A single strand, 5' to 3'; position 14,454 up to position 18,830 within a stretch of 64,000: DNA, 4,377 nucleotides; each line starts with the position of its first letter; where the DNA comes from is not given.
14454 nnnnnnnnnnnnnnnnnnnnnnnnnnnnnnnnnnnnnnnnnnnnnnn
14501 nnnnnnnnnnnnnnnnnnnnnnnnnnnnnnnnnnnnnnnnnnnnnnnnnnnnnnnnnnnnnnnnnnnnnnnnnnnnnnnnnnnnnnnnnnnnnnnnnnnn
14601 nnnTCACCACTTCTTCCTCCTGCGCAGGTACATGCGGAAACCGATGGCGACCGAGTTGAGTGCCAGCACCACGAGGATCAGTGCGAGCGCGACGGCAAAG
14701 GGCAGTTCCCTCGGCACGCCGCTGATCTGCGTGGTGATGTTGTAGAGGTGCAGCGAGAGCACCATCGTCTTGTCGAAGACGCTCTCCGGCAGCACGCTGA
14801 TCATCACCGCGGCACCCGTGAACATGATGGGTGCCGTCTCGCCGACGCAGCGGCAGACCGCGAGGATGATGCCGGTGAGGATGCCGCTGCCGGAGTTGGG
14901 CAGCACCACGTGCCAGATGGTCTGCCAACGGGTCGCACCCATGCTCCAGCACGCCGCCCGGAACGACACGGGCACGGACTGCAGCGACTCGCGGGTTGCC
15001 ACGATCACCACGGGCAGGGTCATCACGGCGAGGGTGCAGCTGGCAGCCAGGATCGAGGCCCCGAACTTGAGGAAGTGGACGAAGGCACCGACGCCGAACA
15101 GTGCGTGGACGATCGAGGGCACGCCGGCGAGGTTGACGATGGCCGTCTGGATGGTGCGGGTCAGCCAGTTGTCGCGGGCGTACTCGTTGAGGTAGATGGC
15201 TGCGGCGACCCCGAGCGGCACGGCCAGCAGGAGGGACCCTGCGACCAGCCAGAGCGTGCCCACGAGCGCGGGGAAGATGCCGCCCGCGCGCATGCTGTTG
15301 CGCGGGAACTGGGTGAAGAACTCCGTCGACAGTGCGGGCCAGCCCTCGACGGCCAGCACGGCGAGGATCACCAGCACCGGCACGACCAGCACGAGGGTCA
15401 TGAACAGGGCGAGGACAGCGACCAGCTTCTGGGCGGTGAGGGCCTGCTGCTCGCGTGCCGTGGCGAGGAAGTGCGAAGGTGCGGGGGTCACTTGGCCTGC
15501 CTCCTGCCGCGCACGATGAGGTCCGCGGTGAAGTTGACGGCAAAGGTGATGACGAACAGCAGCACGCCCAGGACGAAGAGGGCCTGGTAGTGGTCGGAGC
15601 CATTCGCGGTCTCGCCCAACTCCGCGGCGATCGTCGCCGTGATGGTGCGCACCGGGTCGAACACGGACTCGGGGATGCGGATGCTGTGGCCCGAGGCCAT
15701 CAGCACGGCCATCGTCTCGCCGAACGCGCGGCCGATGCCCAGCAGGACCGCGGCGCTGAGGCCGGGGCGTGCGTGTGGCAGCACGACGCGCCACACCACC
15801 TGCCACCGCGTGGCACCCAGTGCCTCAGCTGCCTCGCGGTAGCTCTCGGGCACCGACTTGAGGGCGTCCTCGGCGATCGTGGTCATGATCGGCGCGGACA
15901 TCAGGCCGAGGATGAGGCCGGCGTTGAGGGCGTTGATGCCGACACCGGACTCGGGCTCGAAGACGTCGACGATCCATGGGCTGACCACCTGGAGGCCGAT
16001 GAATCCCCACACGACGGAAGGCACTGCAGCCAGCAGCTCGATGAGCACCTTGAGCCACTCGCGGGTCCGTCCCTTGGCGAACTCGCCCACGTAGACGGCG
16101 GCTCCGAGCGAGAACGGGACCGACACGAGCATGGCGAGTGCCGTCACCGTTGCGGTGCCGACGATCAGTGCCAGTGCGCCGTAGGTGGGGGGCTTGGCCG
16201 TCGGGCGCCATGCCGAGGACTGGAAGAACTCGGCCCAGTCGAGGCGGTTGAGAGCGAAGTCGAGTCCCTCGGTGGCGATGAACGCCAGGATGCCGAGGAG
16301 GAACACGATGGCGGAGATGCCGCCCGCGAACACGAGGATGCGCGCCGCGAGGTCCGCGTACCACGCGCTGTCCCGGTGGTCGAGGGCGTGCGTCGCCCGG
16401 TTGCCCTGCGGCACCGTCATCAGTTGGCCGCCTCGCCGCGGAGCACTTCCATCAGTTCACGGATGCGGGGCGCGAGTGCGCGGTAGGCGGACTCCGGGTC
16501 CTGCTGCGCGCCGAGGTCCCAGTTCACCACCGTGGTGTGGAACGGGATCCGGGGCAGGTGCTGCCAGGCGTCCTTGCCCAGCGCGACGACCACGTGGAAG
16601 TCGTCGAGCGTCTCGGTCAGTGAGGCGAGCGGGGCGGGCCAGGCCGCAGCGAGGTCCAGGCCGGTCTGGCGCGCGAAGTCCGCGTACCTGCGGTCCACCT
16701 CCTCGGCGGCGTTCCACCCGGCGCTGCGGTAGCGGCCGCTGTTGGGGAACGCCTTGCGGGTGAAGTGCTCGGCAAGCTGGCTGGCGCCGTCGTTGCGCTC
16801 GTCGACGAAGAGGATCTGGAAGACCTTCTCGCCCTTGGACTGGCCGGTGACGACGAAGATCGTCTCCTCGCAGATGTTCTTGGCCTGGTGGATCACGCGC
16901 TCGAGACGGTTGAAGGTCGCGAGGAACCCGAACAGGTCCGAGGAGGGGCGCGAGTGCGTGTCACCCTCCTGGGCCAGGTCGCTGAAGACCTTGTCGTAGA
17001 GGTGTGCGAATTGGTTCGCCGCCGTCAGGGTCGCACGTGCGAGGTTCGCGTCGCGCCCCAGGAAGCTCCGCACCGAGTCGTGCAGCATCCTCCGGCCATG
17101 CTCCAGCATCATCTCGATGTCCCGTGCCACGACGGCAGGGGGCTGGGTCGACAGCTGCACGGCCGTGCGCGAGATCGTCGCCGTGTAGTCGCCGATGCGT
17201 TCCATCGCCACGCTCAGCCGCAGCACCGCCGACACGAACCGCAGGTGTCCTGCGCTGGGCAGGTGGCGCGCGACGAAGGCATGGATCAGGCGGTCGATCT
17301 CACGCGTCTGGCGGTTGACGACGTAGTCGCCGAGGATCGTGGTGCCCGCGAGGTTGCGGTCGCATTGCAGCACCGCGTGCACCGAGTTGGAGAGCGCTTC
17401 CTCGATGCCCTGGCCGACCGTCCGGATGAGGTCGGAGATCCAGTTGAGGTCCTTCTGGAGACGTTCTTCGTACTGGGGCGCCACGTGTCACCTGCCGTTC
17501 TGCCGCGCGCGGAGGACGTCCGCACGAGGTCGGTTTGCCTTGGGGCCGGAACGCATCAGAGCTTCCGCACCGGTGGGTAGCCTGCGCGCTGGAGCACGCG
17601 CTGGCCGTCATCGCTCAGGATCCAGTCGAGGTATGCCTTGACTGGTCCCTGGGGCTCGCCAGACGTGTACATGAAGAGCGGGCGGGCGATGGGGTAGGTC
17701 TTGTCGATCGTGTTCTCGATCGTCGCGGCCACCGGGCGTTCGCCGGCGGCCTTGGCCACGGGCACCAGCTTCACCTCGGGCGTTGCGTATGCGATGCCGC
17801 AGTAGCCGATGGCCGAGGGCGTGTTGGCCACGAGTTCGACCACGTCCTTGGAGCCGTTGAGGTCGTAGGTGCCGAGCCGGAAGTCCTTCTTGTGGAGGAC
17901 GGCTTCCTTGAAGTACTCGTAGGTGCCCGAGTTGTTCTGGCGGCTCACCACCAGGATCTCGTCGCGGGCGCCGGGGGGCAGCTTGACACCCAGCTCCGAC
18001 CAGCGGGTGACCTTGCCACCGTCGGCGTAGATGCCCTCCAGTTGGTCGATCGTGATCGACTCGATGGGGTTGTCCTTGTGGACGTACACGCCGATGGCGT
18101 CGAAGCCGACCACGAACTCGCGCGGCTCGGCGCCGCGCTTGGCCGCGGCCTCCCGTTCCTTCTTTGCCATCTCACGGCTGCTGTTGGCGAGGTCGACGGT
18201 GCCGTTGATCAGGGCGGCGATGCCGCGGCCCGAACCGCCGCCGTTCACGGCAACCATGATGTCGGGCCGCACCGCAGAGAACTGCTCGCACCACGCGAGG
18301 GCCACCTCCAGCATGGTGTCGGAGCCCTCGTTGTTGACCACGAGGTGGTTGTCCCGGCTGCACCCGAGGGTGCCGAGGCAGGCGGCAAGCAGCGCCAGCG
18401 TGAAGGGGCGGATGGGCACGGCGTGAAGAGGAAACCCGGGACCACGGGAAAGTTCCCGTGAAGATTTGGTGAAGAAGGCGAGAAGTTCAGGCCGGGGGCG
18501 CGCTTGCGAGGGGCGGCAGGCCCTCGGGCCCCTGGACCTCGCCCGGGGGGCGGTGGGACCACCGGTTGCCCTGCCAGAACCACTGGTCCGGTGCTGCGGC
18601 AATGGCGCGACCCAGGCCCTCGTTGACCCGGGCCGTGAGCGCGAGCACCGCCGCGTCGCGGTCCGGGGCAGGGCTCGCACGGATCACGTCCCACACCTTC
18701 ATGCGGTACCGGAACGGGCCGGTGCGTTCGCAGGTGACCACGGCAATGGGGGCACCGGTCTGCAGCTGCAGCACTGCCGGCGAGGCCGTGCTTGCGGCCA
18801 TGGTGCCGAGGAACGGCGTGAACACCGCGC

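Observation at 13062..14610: Two tandem PstB ATPases with complementary motif decay: Pst importer predicted to have one consensus and one degenerate ATP site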

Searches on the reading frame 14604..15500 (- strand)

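Call 3: search_protein_families(library=ncbifam, proteins=[window:14604-15500:-])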
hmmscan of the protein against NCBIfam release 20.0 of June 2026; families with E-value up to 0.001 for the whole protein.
window:14604-15500:- (298 aa): 22 families
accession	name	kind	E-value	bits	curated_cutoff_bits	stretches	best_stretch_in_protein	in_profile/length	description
TIGR00974.1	3a0107s02c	equivalog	8.4e-79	264.5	193.45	1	25-289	2-267/272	phosphate ABC transporter permease PstA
TIGR02138.1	phosphate_pstC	equivalog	3e-43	147.9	196.45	1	25-285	2-288/296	phosphate ABC transporter permease subunit PstC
NF008430.0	PRK11268.1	equivalog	4.5e-34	117.8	439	1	26-285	28-286/295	phosphate ABC transporter permease PstA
NF008435.0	PRK11275.1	equivalog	3.7e-22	78.8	502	2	137-293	157-311/319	phosphate ABC transporter permease PstC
TIGR00969.1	3a0106s02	subfamily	9e-12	45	240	1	19-279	11-263/272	sulfate ABC transporter permease subunit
NF006939.0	PRK09421.1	equivalog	2.4e-11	43.5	262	1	144-288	87-218/230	molybdate ABC transporter permease subunit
TIGR01581.1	Mo_ABC_porter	hypoth_equivalog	2.8e-10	40.1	210.3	1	88-280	32-219/225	ABC transporter permease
TIGR02141.1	modB_ABC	equivalog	5.7e-10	39.2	182.6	1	89-282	10-197/208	molybdate ABC transporter permease subunit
TIGR02139.1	permease_CysT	equivalog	3e-09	36.9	246.1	1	151-233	133-215/265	sulfate ABC transporter permease subunit CysT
NF008208.0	PRK10971.1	equivalog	3.1e-08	33.4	415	1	145-232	135-222/277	sulfate/thiosulfate ABC transporter permease CysT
TIGR02140.1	permease_CysW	equivalog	1.2e-06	28.2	329.1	1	26-277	5-244/261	sulfate ABC transporter permease subunit CysW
NF011624.0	PRK15050.1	equivalog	1.9e-06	27.3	247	1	12-247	13-257/297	2-aminoethylphosphonate ABC transporter permease subunit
NF038017.1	ABC_perm1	subfamily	4.6e-06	26.7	100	1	87-233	10-154/184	ABC transporter permease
TIGR01097.1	PhnE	equivalog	6.7e-06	25.8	216.7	1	25-207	7-184/252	phosphonate ABC transporter, permease protein PhnE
NF040733.1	ABC_perm_U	equivalog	2.1e-05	24.1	295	1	158-216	128-186/251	ABC transporter permease subunit SaoP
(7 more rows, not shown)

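Call 4: search_protein_families(library=pfam, proteins=[window:14604-15500:-])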
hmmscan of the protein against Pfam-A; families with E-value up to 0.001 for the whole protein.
window:14604-15500:- (298 aa): 1 family
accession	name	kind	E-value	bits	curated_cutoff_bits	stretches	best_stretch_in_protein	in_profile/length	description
PF00528.27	BPD_transp_1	-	1.5e-20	74.2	26.4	1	94-296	2-182/184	Binding-protein-dependent transport system inner membrane component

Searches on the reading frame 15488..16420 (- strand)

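Call 3: search_protein_families(library=ncbifam, proteins=[window:15488-16420:-])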
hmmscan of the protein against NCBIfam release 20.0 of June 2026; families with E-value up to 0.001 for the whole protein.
window:15488-16420:- (310 aa): 28 families (the best 25 are shown)
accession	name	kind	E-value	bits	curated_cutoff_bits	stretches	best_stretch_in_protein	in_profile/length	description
TIGR02138.1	phosphate_pstC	equivalog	2.7e-86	289.3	196.45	1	26-305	4-294/296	phosphate ABC transporter permease subunit PstC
TIGR00974.1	3a0107s02c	equivalog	2.7e-48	164.5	193.45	1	29-304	7-268/272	phosphate ABC transporter permease PstA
NF008435.0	PRK11275.1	equivalog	8.7e-45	153.2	502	1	37-303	30-309/319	phosphate ABC transporter permease PstC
NF008430.0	PRK11268.1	equivalog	1.9e-20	73.1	439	1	34-301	34-288/295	phosphate ABC transporter permease PstA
TIGR01581.1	Mo_ABC_porter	hypoth_equivalog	5.6e-17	62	210.3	1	76-293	16-220/225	ABC transporter permease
TIGR02141.1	modB_ABC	equivalog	1.7e-16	60.5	182.6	1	91-250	5-163/208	molybdate ABC transporter permease subunit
TIGR00969.1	3a0106s02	subfamily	1.5e-14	54.1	240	1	71-247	51-225/272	sulfate ABC transporter permease subunit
NF038017.1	ABC_perm1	subfamily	2.3e-14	53.8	100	1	91-268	7-168/184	ABC transporter permease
NF006939.0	PRK09421.1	equivalog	1.1e-11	44.6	262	1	87-292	13-213/230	molybdate ABC transporter permease subunit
TIGR02140.1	permease_CysW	equivalog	5.1e-11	42.6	329.1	1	76-245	42-210/261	sulfate ABC transporter permease subunit CysW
NF008208.0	PRK10971.1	equivalog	1.6e-10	41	415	1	71-245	48-221/277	sulfate/thiosulfate ABC transporter permease CysT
TIGR02139.1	permease_CysT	equivalog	2.4e-10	40.4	246.1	1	42-245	16-213/265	sulfate ABC transporter permease subunit CysT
TIGR03255.1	PhnV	equivalog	3.6e-08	33.4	358.7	1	82-242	67-219/270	2-aminoethylphosphonate ABC transport system, membrane component PhnV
NF008049.0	PRK10782.1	subfamily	1.1e-07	31.8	212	1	141-226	66-151/217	methionine ABC transporter permease MetI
NF040839.1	tungstate_WtpB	equivalog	1.3e-07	31.5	340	1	88-243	51-204/251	tungstate ABC transporter permease WtpB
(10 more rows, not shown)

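Call 4: search_protein_families(library=pfam, proteins=[window:15488-16420:-])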
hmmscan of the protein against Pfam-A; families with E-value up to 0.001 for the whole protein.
window:15488-16420:- (310 aa): 1 family
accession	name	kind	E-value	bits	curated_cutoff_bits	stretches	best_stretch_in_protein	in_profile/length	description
PF00528.27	BPD_transp_1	-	2.8e-23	83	26.4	1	106-307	3-183/184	Binding-protein-dependent transport system inner membrane component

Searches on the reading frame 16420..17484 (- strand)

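Call 3: search_protein_families(library=ncbifam, proteins=[window:16420-17484:-])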
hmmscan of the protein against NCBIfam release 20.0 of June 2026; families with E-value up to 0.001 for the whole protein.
window:16420-17484:- (354 aa): 3 families
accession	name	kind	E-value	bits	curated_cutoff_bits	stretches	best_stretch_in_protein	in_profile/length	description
TIGR02135.1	phoU_full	equivalog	1.8e-32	112.7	130.25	1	8-215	2-210/212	phosphate signaling complex protein PhoU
NF008332.0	PRK11115.1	equivalog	7.4e-23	81.3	342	1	9-216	14-221/239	phosphate signaling complex protein PhoU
TIGR02689.1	ars_reduc_gluta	equivalog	0.00096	19.3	157.6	0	224-303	3-79/126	arsenate reductase, glutathione/glutaredoxin type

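Call 4: search_protein_families(library=pfam, proteins=[window:16420-17484:-])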
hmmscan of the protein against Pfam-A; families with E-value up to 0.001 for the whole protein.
window:16420-17484:- (354 aa): 2 families
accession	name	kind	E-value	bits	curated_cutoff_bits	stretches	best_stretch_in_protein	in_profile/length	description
PF01895.24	PhoU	-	1.7e-22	80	23.5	2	21-106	2-87/89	PhoU domain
PF01451.26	LMWPc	-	0.0005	20.7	23.2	1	224-312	1-94/144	Low molecular weight phosphotyrosine protein phosphatase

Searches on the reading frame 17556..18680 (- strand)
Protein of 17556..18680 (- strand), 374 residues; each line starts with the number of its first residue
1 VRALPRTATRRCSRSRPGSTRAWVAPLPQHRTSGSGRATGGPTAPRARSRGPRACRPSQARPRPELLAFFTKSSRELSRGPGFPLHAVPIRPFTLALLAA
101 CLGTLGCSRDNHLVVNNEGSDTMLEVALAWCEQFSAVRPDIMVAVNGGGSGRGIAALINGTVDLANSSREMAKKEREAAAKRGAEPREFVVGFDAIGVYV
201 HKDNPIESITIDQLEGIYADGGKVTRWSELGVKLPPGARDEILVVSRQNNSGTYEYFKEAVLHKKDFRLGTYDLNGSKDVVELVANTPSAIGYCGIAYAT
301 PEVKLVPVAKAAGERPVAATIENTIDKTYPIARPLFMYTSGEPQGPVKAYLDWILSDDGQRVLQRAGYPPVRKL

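Call 3: search_protein_families(library=ncbifam, proteins=[window:17556-18680:-])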
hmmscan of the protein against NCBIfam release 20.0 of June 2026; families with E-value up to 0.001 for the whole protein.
window:17556-18680:- (374 aa): 3 families
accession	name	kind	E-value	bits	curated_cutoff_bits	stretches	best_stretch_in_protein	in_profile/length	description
TIGR02136.1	ptsS_2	subfamily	4.7e-67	226.3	206.6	1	115-370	41-294/295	phosphate ABC transporter substrate-binding protein PstS family protein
TIGR00975.1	3a0107s03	equivalog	3.8e-15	55.8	205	1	117-322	3-223/315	phosphate ABC transporter substrate-binding protein PstS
TIGR04505.1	PtsS_plasma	equivalog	1.3e-05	24.8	175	1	206-354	167-331/334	phosphate ABC transporter substrate-binding protein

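Call 4: search_protein_families(library=pfam, proteins=[window:17556-18680:-])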
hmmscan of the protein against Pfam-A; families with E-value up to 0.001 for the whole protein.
window:17556-18680:- (374 aa): 3 families
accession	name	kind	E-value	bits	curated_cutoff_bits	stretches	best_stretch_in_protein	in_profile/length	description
PF12849.12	PBP_like_2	-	1.2e-43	150.3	27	1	118-358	15-267/267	PBP superfamily domain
PF12727.12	PBP_like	-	7.6e-11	42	27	1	133-310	3-168/193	PBP superfamily domain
PF13531.11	SBP_bac_11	-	1.5e-05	25.3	25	1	131-368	17-226/227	Bacterial extracellular solute-binding protein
